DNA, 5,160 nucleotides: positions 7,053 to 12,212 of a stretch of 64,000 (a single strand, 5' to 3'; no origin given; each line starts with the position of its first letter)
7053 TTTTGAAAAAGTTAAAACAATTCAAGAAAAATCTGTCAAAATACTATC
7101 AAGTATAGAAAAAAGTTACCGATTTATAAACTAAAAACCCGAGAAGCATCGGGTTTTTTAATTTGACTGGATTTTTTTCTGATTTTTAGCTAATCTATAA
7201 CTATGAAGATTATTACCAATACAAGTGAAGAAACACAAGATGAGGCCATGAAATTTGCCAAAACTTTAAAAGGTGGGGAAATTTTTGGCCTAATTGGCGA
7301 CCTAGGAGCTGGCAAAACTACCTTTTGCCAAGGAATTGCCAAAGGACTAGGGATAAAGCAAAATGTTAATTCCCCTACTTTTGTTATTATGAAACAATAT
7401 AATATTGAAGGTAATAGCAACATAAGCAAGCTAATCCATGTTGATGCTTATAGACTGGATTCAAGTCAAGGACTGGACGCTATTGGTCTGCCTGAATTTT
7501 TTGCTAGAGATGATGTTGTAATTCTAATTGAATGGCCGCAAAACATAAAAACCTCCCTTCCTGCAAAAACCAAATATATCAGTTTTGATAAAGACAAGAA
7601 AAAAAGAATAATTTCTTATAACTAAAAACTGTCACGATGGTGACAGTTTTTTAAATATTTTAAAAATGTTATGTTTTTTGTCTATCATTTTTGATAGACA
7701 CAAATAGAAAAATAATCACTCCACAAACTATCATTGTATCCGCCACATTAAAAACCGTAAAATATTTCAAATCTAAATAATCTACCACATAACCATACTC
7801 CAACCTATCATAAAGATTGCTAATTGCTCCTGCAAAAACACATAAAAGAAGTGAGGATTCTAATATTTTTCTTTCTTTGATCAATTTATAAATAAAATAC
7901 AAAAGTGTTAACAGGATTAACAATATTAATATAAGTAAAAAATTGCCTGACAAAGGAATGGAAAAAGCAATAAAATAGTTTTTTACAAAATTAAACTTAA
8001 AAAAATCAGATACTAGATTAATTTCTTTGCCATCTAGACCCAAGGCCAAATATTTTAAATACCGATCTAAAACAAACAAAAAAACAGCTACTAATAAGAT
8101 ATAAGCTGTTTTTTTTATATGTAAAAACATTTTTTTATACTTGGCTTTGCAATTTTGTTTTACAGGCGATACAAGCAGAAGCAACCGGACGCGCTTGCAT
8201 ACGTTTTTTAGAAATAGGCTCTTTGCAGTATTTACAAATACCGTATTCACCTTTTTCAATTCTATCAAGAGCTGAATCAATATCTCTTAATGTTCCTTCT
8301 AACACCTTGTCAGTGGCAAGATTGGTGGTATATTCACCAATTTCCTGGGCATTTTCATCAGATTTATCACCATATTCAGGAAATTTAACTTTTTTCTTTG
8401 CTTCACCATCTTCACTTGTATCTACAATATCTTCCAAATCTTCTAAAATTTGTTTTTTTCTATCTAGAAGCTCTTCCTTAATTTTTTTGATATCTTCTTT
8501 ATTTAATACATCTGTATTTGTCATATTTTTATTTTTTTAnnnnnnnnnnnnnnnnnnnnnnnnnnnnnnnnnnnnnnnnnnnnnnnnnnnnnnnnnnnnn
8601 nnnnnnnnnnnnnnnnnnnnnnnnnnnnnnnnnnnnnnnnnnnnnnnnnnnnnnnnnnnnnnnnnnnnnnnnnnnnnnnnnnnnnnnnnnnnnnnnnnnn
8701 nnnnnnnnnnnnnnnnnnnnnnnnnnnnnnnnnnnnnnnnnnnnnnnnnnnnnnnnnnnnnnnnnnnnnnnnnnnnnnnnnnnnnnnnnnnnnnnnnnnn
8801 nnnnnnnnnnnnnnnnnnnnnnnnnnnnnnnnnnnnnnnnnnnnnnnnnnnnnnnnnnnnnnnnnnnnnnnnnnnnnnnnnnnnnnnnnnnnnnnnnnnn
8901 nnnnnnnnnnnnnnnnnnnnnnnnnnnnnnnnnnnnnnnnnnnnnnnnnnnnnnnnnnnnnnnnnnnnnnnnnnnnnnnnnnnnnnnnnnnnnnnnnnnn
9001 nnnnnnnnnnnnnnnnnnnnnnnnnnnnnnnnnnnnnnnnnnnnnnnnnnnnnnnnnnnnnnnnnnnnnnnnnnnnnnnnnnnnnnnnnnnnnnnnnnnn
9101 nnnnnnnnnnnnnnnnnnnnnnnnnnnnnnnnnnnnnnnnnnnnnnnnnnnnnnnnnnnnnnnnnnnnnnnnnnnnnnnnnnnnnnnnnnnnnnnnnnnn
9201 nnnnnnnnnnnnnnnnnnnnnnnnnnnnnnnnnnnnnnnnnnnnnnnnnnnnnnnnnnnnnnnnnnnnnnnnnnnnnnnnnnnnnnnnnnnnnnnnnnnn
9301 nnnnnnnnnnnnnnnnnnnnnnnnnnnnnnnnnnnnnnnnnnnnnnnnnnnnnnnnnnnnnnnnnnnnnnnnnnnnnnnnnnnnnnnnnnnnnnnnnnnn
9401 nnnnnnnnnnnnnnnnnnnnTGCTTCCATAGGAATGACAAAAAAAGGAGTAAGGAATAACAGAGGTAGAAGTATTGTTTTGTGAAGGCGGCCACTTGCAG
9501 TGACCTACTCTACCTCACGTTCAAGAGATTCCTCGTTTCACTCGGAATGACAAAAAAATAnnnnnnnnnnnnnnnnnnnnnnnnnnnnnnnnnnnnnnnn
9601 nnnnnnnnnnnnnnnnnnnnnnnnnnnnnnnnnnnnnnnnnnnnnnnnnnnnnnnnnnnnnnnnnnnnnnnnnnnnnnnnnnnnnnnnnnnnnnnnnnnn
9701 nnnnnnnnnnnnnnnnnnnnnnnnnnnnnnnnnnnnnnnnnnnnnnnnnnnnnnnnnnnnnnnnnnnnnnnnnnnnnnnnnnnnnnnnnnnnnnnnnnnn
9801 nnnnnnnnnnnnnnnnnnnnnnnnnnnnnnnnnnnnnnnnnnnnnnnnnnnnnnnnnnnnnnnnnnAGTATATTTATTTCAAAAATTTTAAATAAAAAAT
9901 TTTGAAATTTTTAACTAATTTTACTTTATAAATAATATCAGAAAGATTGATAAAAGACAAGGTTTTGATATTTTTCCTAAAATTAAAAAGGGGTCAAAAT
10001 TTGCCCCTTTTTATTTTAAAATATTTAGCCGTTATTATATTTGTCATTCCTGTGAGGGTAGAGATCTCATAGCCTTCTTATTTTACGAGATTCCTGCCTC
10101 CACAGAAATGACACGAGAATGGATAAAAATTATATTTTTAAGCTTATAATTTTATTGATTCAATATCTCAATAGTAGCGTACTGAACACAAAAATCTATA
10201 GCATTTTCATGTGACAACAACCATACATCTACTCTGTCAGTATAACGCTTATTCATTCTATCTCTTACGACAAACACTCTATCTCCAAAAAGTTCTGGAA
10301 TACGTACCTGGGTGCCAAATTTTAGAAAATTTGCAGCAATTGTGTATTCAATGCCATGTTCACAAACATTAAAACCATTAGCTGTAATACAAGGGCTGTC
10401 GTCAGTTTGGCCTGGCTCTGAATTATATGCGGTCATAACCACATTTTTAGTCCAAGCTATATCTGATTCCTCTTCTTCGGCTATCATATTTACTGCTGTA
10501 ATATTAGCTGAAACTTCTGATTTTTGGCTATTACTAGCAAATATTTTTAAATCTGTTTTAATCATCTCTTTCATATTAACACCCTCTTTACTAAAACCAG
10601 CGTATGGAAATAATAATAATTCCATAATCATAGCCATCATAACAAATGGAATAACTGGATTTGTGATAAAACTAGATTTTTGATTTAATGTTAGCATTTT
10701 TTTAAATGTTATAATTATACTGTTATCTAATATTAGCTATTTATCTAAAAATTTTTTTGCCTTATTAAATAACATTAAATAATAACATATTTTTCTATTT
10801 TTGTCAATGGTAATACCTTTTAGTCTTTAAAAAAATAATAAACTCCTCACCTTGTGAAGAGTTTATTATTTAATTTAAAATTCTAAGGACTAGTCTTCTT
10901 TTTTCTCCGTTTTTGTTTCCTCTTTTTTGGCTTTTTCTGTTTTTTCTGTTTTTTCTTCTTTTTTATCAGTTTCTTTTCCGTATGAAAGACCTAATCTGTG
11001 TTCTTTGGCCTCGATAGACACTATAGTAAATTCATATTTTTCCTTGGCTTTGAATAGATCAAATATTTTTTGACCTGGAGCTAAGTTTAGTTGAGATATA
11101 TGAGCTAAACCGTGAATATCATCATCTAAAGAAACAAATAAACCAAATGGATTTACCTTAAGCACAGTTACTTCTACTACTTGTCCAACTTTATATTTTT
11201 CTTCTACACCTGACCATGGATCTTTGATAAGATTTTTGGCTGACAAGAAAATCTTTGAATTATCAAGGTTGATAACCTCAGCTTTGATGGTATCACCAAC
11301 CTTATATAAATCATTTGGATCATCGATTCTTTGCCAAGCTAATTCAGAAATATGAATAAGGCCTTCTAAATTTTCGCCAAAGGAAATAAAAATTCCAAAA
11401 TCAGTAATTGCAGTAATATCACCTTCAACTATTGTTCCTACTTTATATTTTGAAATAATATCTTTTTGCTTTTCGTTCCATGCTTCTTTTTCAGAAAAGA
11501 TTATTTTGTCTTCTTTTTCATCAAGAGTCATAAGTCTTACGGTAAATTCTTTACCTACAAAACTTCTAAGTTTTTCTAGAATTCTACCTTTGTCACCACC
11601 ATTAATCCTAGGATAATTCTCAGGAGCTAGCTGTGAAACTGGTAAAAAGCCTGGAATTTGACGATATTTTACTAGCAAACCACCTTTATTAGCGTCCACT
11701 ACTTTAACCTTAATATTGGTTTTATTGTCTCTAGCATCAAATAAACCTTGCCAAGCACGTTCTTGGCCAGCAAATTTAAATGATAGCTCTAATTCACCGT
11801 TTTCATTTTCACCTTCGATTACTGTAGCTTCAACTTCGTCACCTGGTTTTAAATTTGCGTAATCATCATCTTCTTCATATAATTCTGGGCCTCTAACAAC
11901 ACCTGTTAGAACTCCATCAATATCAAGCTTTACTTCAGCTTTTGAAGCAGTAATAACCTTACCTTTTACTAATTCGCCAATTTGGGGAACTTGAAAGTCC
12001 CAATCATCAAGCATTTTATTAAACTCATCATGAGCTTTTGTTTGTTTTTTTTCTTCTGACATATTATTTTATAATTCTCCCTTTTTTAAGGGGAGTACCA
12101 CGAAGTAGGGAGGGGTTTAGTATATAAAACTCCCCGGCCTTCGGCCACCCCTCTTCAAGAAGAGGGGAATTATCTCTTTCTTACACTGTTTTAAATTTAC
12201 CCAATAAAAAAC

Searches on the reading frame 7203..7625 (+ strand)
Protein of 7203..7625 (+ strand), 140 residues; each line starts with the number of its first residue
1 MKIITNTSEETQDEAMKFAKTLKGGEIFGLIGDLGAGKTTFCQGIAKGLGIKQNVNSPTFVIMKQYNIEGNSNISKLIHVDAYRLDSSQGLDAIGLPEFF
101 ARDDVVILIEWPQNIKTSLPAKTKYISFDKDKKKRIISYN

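Call 17: search_protein_families(library=pfam, proteins=[window:7203-7625:+], max_evalue=0.001)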
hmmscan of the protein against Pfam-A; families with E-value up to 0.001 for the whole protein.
window:7203-7625:+ (140 aa): 1 family
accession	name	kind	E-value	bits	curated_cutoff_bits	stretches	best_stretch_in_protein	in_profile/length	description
PF02367.23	TsaE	-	7e-36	123.4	26.6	1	6-135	2-126/128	Threonylcarbamoyl adenosine biosynthesis protein TsaE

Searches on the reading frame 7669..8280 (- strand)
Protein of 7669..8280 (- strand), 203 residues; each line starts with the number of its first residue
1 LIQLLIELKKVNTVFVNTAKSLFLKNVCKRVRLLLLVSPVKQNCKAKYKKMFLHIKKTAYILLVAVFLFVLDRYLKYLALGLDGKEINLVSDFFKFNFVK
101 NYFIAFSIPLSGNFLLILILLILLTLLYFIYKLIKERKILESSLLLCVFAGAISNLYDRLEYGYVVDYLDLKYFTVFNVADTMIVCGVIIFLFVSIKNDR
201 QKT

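Call 18: search_protein_families(library=pfam, proteins=[window:7669-8280:-], max_evalue=0.001)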
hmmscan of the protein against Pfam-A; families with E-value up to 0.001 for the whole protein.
window:7669-8280:- (203 aa): 1 family
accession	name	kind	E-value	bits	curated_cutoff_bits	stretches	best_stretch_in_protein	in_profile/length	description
PF01252.23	Peptidase_A8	-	1.3e-27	97.2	25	1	64-195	1-140/142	Signal peptidase (SPase) II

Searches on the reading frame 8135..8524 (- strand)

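Call 21: search_protein_families(library=pfam, proteins=[window:8135-8524:-], max_evalue=0.001)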
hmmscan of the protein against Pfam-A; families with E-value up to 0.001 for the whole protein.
window:8135-8524:- (129 aa): 1 family
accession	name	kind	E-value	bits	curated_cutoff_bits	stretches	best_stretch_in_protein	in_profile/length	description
PF01258.23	zf-dskA_traR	-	1.8e-07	31.4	24.9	1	92-124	1-33/36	Prokaryotic dksA/traR C4-type zinc finger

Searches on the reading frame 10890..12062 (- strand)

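Call 18: search_protein_families(library=pfam, proteins=[window:10890-12062:-], max_evalue=0.001)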
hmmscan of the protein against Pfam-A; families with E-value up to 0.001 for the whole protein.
window:10890-12062:- (390 aa): 4 families
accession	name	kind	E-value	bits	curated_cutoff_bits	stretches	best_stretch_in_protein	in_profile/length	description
PF00575.29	S1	-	4.9e-43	145.8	22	3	205-274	1-72/74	S1 RNA binding domain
PF23459.1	S1_RRP5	-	4.7e-12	46.7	27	0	291-335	2-40/72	RRP5 S1 domain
PF21710.3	Spt6_S1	-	5.1e-08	33.5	27.5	0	207-271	15-80/91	Spt6, S1/OB domain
PF13509.12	S1_2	-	2.2e-05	24.9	21.8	0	292-314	1-23/61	S1 domain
